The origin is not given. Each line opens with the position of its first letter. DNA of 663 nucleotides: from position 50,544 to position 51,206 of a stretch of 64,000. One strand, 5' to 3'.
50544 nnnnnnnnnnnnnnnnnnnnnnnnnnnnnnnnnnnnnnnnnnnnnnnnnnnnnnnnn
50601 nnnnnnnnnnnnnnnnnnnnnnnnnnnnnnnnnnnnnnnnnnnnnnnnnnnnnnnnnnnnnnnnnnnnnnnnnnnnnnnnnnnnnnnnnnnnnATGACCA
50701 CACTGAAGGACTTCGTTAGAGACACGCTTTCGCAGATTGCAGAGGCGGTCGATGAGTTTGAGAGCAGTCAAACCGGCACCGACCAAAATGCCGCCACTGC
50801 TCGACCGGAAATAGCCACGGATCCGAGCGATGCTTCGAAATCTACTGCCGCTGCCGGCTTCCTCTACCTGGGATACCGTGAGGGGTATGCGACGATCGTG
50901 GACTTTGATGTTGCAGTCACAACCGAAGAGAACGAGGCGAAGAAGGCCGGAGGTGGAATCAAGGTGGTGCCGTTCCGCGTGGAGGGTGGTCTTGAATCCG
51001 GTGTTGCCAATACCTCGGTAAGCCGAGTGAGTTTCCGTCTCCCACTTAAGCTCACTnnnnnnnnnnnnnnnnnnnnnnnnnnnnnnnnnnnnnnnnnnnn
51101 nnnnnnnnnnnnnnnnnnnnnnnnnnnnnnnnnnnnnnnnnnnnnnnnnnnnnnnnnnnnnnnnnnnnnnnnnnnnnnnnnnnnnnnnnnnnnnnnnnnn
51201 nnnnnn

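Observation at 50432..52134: Lower-GC islet beside tRNA-Ala(CGC) carrying a trypco2 gene and a two-TM protein: candidate minimal, undescribed conflict/defence module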

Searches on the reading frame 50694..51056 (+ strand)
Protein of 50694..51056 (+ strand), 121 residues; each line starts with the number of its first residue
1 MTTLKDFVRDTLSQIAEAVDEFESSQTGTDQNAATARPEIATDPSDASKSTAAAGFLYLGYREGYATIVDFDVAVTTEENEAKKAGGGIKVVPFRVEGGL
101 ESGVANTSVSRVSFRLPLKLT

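Call 4: search_protein_families(library=pfam, proteins=[window:50694-51056:+], max_evalue=1)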
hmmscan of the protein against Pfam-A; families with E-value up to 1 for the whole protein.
seq(121 aa): 1 family
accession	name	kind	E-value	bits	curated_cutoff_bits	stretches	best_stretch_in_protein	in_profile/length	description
PF19631.4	Trypco2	-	0.012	16.3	24.2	1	70-116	36-76/78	Trypsin-co-occurring domain 2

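Call 5: search_protein_families(library=padloc, proteins=[window:50694-51056:+], max_evalue=1)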
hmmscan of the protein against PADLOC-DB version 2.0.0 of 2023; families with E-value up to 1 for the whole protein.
seq(121 aa): 1 family
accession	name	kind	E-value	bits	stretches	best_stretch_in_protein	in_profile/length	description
PDLC02852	DpdE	-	0.016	11.1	1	14-90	60-137/905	DpdE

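Call 8: find_homologous_proteins(query=window:50694-51056:+)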
Query seq(121 aa) (121 aa): 16 proteins with E <= 0.001 among 31 candidates.
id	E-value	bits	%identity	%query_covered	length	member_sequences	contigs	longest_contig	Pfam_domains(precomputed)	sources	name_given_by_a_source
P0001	4.3e-69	247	99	100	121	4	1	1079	-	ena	-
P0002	1.2e-29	120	57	100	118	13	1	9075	-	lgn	-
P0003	3.5e-29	119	56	100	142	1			-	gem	-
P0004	4.0e-29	119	56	100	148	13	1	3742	-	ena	-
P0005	9.2e-29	118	57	100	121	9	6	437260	-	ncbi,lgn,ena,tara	tara:strand:+ start:988 stop:1353 length:366 start_codon:yes stop_codon:yes gene_type:complete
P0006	3.2e-28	116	55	100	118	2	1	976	-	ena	-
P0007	1.5e-19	88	49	94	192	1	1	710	-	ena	-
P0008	1.1e-18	85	53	84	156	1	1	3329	-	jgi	jgi:hypothetical protein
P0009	5.8e-17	80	51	84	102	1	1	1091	-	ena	-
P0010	5.4e-16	77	41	96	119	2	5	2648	-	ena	-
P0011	7.1e-16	76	43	99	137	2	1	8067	-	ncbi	-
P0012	7.9e-12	63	40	99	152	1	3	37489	-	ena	-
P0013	1.0e-7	50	36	99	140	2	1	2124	-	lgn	-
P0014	4.8e-6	45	33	97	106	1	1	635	-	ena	-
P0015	6.1e-6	44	36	97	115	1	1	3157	-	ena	-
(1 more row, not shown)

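Call 10: find_encoding_contigs(protein=P0005, flank=6000, max_places=6)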
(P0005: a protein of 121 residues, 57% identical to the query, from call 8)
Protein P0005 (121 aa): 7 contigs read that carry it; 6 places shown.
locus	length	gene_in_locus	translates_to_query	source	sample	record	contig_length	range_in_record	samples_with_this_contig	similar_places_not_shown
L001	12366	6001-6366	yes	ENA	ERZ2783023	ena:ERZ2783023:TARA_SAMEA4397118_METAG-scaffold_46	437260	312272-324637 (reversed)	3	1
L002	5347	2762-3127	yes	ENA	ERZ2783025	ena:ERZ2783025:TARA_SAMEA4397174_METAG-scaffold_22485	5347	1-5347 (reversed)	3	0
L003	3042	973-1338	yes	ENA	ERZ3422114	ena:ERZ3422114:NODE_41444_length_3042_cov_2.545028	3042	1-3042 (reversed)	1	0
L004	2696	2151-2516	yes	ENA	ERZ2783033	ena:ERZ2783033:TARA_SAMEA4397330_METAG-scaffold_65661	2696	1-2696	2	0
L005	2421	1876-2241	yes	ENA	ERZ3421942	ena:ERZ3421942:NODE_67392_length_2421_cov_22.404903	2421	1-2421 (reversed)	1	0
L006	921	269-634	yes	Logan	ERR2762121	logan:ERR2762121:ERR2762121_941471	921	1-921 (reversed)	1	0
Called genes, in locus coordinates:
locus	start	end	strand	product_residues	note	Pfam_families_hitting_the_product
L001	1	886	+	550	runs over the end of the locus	PF00118:Cpn60_TCP1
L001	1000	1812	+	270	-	PF00459:Inositol_P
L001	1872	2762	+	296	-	PF03446:NAD_binding_2, PF14833:NAD_binding_11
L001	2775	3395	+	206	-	PF02798:GST_N, PF13417:GST_N_3, PF13409:GST_N_2, PF00043:GST_C (weak)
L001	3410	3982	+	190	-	PF02627:CMD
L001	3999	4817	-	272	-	PF01503:PRA-PH (faint), PF03819:MazG, PF12643:MazG-like (faint), PF03819:MazG (weak)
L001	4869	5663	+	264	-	-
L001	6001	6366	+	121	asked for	-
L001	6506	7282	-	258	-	PF00753:Lactamase_B, PF23023:Anti-Pycsar_Apyc1, PF12706:Lactamase_B_2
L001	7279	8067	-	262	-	PF01026:TatD_DNase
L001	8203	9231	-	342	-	PF03401:TctC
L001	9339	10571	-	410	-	PF05977:MFS_3, PF07690:MFS_1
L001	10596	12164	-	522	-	PF00133:tRNA-synt_1, PF01406:tRNA-synt_1e (weak), PF09334:tRNA-synt_1g, PF00133:tRNA-synt_1, PF19303:Anticodon_3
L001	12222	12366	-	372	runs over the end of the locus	PF13177:DNA_pol3_delta2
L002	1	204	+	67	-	?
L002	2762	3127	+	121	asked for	-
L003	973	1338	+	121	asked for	-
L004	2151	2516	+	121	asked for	-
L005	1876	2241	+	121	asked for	-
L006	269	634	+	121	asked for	-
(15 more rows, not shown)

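Call 11: find_encoding_contigs(protein=P0002, flank=6000, max_places=4)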
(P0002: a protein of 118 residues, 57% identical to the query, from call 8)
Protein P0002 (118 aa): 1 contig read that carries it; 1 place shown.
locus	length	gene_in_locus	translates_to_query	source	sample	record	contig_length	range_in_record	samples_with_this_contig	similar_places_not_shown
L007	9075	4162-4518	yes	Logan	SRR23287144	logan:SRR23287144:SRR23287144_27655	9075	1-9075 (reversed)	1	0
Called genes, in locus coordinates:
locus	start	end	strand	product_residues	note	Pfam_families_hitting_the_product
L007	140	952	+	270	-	PF00459:Inositol_P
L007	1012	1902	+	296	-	PF03446:NAD_binding_2, PF03807:F420_oxidored (weak), PF14833:NAD_binding_11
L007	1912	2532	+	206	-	PF02798:GST_N, PF13417:GST_N_3, PF13409:GST_N_2, PF00043:GST_C (weak), PF14497:GST_C_3 (weak)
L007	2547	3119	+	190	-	PF02627:CMD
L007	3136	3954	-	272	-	PF01503:PRA-PH (faint), PF03819:MazG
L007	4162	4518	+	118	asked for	-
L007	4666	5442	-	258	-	PF00753:Lactamase_B, PF23023:Anti-Pycsar_Apyc1, PF12706:Lactamase_B_2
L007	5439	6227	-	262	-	PF01026:TatD_DNase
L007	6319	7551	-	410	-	PF05977:MFS_3, PF07690:MFS_1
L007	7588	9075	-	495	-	?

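Call 12: find_encoding_contigs(protein=P0012, flank=6000, max_places=4)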
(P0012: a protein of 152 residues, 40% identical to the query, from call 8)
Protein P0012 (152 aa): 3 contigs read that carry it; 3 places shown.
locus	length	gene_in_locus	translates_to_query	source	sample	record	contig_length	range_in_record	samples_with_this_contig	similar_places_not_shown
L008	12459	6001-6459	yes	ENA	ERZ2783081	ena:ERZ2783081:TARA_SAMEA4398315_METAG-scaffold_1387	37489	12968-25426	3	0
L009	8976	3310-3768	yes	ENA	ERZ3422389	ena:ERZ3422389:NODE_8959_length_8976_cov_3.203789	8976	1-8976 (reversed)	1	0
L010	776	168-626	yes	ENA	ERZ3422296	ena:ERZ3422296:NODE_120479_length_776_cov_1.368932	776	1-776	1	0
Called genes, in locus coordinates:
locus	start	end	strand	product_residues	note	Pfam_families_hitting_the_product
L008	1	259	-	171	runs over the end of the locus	PF00156:Pribosyltran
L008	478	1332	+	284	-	PF01418:HTH_6, PF01380:SIS (weak)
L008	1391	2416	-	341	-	-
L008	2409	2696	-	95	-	PF12728:HTH_17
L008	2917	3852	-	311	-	PF12844:HTH_19, PF13443:HTH_26 (faint), PF13560:HTH_31, PF01381:HTH_3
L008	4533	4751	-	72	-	-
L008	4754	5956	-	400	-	PF01446:Rep_1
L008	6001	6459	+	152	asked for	-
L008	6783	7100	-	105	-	-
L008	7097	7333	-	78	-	-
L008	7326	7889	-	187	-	-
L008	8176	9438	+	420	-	PF00534:Glycos_transf_1 (weak), PF13692:Glyco_trans_1_4, PF13524:Glyco_trans_1_2 (weak)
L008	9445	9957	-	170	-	PF22777:VKGC_lumenal_dom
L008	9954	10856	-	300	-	PF05090:HTTM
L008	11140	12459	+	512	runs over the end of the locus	-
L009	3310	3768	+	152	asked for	-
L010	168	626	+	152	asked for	-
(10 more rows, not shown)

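Call 15: find_encoding_contigs(protein=P0011, flank=6000, max_places=4)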
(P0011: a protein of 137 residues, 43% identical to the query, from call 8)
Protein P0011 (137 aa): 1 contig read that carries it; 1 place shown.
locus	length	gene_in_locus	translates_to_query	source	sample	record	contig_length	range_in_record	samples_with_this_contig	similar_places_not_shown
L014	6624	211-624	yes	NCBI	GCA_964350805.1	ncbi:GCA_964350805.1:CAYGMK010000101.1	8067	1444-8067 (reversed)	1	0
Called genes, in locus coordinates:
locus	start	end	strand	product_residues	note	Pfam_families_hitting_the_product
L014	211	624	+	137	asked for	-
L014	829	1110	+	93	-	-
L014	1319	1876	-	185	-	-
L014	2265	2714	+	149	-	PF04828:GFA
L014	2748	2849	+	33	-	-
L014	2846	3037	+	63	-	-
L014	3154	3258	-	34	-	-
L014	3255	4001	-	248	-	PF23023:Anti-Pycsar_Apyc1, PF00753:Lactamase_B, PF13483:Lactamase_B_3 (weak), PF12706:Lactamase_B_2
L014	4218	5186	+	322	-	-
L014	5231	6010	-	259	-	PF01026:TatD_DNase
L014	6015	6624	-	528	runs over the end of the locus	PF00133:tRNA-synt_1, PF01406:tRNA-synt_1e, PF09334:tRNA-synt_1g, PF00133:tRNA-synt_1, PF01406:tRNA-synt_1e (weak), PF08264:Anticodon_1 (weak), PF19303:Anticodon_3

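Call 18: search_protein_families(library=pfam, alignment_id=A1, max_evalue=1)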
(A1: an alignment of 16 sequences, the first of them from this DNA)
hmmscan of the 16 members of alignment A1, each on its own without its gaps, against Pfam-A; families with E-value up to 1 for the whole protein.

A. member 1, seq(121 aa): 1 family
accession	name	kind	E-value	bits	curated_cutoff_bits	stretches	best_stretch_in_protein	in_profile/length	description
PF19631.4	Trypco2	-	0.012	16.3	24.2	1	70-116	36-76/78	Trypsin-co-occurring domain 2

B. families by the number of members that match (of 16 scanned): 8 families
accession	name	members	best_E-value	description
PF19631.4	Trypco2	12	2.6e-05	Trypsin-co-occurring domain 2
PF17475.7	Binary_toxB_2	4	0.043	Clostridial binary toxin B/anthrax toxin PA domain 2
PF02052.20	Gallidermin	1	0.0025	Gallidermin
PF19952.5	DUF6414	1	0.0065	Domain of unknown function (DUF6414)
PF06483.16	ChiC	1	0.047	Chitinase C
PF11231.14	DUF3034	1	0.096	Protein of unknown function (DUF3034)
PF25418.1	DUF7890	1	0.2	Domain of unknown function (DUF7890)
PF21388.2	SPATA2_PUB-like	1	0.23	Spermatogenesis-associated protein 2, PUB-like domain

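Call 20: find_related_loci(query=A1, collection=genome_contigs, flank=8000)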
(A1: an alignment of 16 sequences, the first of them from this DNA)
Query A1 (121 aa) in genome_contigs; peptide patterns used: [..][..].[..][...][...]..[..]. (x = any residue, [..] = any of these).
34 stretches matched a pattern; 15 encode a relative of the query (tblastn E <= 1e-3); 15 distinct loci.
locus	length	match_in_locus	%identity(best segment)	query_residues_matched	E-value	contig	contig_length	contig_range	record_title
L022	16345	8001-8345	57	1-121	1e-37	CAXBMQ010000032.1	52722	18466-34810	MAG TPA_asm: uncultured Rhodospirillaceae bacterium isolate ERR2762121_concoct_63 genome assembly, contig: ERZ3421540.95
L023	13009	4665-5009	55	1-121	2e-29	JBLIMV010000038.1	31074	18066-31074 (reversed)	MAG: Paracoccaceae bacterium isolate 3300053785_58 Ga0535658_0002570, whole genome shotgun sequence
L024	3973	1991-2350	39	1-120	7e-20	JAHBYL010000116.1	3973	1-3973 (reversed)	MAG: Parvibaculum sp. isolate ACE_PRO23 PRO23_116, whole genome shotgun sequence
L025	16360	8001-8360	37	4-120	6e-15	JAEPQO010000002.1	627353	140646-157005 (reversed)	MAG: Rhodospirillales bacterium isolate HXMU1429-12 NODE_2_length_627353_cov_21.571541, whole genome shotgun sequence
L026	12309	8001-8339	35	1-120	1e-14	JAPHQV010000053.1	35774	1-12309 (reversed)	MAG: Gammaproteobacteria bacterium isolate N1D-Bin_12 c_000001800361, whole genome shotgun sequence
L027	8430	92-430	36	1-120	8e-14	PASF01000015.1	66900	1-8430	MAG: Gammaproteobacteria bacterium isolate SAT189 MHASMcontig_1063113, whole genome shotgun sequence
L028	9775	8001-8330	36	4-120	3e-13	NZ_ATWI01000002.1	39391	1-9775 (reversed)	Marinobacter daepoensis DSM 16072 K325DRAFT_scaffold00011.11_C, whole genome shotgun sequence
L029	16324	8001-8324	35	4-120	1e-11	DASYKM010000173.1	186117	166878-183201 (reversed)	MAG TPA_asm: Steroidobacteraceae bacterium isolate SMAG_U4322 k141_1142652, whole genome shotgun sequence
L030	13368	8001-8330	37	4-120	2e-11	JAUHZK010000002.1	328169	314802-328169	MAG: Gammaproteobacteria bacterium isolate 4_bin.30 NODE_29_length_328169_cov_4.002820, whole genome shotgun sequence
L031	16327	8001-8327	33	4-120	3e-10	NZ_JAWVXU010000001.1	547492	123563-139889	MAG: Pseudomonas sp. isolate HN13.bin.16 k141_321270_length_547492_cov_196.7042, whole genome shotgun sequence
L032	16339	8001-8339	27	4-120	4e-10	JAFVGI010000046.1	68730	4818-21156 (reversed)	MAG: Prevotella sp. isolate RGIG5145 Sheep_Abomasum-4__c444023, whole genome shotgun sequence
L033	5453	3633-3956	29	1-118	5e-8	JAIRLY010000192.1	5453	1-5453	MAG: Dysgonamonadaceae bacterium isolate Cc175_bin72 k119_3400473, whole genome shotgun sequence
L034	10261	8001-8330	33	4-120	1e-7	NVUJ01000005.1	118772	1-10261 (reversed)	MAG: Cycloclasticus sp. isolate NORP92 Contig_source1383C_455, whole genome shotgun sequence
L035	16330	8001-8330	31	4-120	6e-7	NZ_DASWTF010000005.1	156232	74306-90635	MAG: Steroidobacter sp. isolate SMAG_U3568 k141_105394, whole genome shotgun sequence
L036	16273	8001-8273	28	4-121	7e-6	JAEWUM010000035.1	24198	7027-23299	MAG: Bacteroidetes bacterium isolate OH_SDB_22 k127_743508, whole genome shotgun sequence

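Call 21: predict_structure(alignment_id=A1)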
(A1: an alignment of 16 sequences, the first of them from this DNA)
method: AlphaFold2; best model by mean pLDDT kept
length: 121 residues; sequences in the alignment: 16
mean_pLDDT: 51.9   pTM: 0.22
mean pLDDT of the five models: 51.9, 51.2, 49.6, 44.9, 44.4
residues with pLDDT >= 90: 1; 70-90: 19; 50-70: 14; < 50: 87
segments of 3 or more residues with pLDDT < 50: 28-56, 60-62, 69-121
pLDDT, mean of each block of 10 residues (from residue 1): 81 83 59 43 44 50 51 42 43 44 41 43 43
secondary structure, 60 per line:
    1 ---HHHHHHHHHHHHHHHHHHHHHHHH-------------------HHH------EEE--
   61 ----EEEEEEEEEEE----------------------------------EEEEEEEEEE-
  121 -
elements in order: H4-27 E56-58 E65-75 E110-119

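Call 23: find_homologous_proteins(query=A1, max_evalue=0.001)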
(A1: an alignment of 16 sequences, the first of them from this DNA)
Query A1 (16 sequences) (121 aa, profile of the alignment): 2262 proteins with E <= 0.001 among 8000 candidates; the best 120 are listed.
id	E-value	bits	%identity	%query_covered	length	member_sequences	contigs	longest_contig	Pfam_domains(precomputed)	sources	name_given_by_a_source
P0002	4.7e-49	184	57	100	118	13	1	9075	-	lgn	-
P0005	6.1e-49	184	57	100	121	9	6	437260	-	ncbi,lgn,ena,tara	tara:strand:+ start:988 stop:1353 length:366 start_codon:yes stop_codon:yes gene_type:complete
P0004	7.5e-49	183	56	100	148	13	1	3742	-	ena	-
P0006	2.3e-48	182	55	100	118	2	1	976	-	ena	-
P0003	1.0e-47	180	56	100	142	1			-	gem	-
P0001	1.2e-41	160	99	100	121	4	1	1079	-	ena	-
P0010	5.6e-39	151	41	96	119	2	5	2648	-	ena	-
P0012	3.9e-37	145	40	99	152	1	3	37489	-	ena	-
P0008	7.8e-36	141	53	84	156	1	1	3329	-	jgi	jgi:hypothetical protein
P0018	2.4e-35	140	48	99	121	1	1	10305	-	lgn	-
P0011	6.6e-35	138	43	99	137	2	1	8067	-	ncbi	-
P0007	8.4e-35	138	49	94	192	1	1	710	-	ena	-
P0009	1.1e-34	138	51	84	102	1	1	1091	-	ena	-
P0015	2.6e-32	130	36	97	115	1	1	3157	-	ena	-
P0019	5.4e-32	129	48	99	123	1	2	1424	-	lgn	-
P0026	1.5e-29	121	36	99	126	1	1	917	PF19631.5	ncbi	-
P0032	1.9e-28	117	39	100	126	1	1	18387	-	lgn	-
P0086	2.9e-22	97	33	97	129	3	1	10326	PF19631.5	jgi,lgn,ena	-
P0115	1.2e-21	95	34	95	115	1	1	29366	PF19631.5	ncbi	-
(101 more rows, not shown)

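Call 35: search_solved_structures(query=A1, max_evalue=10, show_alignments=2)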
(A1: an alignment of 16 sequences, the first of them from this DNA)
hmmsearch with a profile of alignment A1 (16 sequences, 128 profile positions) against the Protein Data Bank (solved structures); distinct sequences matched with E-value up to 10: 3.
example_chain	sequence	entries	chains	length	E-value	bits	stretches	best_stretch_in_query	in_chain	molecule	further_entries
2g0t_A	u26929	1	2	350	0.28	14.9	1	57-102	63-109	conserved hypothetical protein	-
2vri_A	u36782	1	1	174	1.3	12.7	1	51-100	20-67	NON-STRUCTURAL PROTEIN 3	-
9x9r_A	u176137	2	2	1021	3.4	11.4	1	65-115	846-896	Chitodextrinase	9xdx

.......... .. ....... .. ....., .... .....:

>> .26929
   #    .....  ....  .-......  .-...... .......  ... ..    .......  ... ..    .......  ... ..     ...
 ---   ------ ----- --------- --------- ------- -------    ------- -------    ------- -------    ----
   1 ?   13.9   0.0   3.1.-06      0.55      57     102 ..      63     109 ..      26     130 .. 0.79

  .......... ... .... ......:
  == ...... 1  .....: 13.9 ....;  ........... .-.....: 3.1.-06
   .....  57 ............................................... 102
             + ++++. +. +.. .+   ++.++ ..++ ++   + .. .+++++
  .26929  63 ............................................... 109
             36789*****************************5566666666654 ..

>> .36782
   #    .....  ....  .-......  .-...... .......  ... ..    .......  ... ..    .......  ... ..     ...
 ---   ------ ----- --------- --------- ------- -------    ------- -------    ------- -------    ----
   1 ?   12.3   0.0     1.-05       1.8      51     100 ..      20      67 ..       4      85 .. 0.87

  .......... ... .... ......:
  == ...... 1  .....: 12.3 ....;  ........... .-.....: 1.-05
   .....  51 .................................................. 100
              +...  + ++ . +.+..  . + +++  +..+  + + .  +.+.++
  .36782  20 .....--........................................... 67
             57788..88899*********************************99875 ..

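Call 54: search_protein_families(library=pfam, proteins=[L026:7485-7970:+, L026:8481-9824:+, L026:9824-11161:+, L029:8365-9192:+, L031:8431-9306:+, L032:6727-7977:+, L035:7323-7916:+, L035:8514-9419:+, L036:6572-7978:+, L036:8336-8995:+], max_evalue=0.001)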
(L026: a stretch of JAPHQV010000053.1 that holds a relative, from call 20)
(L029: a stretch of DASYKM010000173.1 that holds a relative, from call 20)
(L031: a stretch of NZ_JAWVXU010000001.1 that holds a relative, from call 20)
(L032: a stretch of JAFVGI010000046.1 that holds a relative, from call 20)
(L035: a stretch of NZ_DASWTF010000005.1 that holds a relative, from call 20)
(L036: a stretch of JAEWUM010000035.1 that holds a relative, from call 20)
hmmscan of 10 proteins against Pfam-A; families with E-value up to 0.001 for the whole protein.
L026:7485-7970:+ (162 aa): 0 families

L026:8481-9824:+ (448 aa): 0 families

L026:9824-11161:+ (446 aa): 3 families
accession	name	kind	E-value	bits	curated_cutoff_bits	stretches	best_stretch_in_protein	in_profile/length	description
PF13250.11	DUF4041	-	6.5e-20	71.2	27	1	172-227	1-56/56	Domain of unknown function (DUF4041)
PF10544.15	T5orf172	-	2.2e-15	57.4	20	1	320-411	1-98/101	T5orf172 domain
PF13455.12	MUG113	-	5.1e-15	56.2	22.3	1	337-411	2-71/73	Meiotically up-regulated gene 113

L029:8365-9192:+ (276 aa): 1 family
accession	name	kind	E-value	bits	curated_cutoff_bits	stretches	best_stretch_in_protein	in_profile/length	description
PF14355.11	Abi_C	-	4.2e-11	43.2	24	1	176-246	1-81/83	Abortive infection C-terminus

L031:8431-9306:+ (292 aa): 0 families

L032:6727-7977:+ (417 aa): 4 families
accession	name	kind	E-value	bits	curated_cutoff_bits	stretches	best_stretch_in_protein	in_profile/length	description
PF14239.11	RRXRR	-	2e-59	200.8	25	1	2-174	1-174/174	RRXRR protein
PF01844.29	HNH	-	6.6e-09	36.2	21.4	1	194-237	1-46/47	HNH endonuclease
PF13391.12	HNH_2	-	8.3e-05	22.8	21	1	194-243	1-66/66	HNH endonuclease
PF14279.12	HNH_5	-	0.00052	20.3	27.5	1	194-235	1-43/56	HNH endonuclease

L035:7323-7916:+ (198 aa): 0 families

L035:8514-9419:+ (302 aa): 0 families

L036:6572-7978:+ (469 aa): 3 families
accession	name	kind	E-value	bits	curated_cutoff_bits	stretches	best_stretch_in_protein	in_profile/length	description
PF01420.25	Methylase_S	-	1.7e-36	126.4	22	2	99-283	2-168/168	Type I restriction modification DNA specificity domain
PF18765.7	Polbeta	-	2.1e-18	66.7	26.9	1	13-100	3-90/93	Polymerase beta, Nucleotidyltransferase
PF01909.29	NTP_transf_2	-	2.6e-08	34.6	21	1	12-54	3-45/93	Nucleotidyltransferase domain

L036:8336-8995:+ (220 aa): 0 families
